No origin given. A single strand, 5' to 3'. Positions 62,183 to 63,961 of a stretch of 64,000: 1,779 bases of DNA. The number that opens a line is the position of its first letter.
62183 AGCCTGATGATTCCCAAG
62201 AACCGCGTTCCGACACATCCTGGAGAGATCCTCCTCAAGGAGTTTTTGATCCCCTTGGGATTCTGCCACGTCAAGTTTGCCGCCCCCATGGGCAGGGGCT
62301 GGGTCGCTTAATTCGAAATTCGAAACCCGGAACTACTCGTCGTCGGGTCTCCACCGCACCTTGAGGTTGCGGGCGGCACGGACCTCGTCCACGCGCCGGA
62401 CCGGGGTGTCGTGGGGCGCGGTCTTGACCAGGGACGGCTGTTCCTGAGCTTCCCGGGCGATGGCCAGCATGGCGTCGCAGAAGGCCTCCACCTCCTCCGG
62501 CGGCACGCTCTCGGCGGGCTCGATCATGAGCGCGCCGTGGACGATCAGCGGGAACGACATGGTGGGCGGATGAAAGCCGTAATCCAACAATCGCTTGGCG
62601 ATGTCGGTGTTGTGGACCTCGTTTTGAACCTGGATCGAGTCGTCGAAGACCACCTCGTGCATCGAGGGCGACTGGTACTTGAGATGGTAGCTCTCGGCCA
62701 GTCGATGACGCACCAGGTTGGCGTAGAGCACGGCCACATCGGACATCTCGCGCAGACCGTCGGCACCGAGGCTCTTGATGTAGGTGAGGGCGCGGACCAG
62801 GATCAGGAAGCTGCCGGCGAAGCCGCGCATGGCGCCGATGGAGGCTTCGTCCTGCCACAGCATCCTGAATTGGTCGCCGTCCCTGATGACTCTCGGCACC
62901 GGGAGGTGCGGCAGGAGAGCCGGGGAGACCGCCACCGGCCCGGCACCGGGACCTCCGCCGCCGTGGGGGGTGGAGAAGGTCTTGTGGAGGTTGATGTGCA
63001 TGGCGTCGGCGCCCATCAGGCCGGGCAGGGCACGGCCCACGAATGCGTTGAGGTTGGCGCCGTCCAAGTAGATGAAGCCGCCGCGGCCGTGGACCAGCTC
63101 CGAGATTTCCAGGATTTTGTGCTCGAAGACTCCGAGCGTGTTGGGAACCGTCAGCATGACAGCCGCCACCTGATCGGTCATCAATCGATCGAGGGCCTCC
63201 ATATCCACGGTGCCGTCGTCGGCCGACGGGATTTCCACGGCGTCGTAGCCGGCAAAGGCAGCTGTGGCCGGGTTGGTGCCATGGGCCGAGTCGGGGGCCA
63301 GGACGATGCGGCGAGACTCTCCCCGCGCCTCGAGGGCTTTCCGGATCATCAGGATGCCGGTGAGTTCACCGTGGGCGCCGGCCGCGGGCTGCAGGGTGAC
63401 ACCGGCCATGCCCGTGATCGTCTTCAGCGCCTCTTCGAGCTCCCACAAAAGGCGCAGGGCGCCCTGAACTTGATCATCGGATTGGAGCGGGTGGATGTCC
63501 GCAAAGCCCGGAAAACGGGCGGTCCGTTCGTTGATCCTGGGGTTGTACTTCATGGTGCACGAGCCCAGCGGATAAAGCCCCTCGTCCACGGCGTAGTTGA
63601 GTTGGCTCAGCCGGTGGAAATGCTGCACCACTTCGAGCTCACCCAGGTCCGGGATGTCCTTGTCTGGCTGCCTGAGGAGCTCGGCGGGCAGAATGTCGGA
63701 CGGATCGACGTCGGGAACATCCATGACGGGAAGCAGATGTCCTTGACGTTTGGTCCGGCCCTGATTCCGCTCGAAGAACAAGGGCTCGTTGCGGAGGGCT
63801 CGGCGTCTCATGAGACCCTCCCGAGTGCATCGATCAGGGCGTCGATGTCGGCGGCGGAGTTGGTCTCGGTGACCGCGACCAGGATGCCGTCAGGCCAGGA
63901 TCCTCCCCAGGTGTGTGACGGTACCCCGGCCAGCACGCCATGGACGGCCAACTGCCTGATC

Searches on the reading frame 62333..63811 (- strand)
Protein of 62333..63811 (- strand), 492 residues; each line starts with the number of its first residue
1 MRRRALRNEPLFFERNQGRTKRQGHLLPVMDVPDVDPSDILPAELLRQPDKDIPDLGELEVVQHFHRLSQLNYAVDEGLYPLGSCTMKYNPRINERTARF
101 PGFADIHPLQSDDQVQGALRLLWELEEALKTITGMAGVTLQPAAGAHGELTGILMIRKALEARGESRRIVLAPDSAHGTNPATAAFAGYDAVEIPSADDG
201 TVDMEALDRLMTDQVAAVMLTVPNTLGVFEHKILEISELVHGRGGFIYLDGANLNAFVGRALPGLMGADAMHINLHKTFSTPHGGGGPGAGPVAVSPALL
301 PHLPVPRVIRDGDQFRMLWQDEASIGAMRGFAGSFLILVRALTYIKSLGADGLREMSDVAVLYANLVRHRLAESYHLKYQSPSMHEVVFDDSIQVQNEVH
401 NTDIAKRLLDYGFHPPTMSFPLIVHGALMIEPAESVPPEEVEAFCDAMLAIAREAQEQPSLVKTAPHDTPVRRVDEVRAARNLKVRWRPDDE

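Call 68: find_encoding_contigs(protein=window:62333-63811:-, flank=10000, max_places=10)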
Protein window:62333-63811:- (492 aa): no gene with exactly this product is on record in the collection.
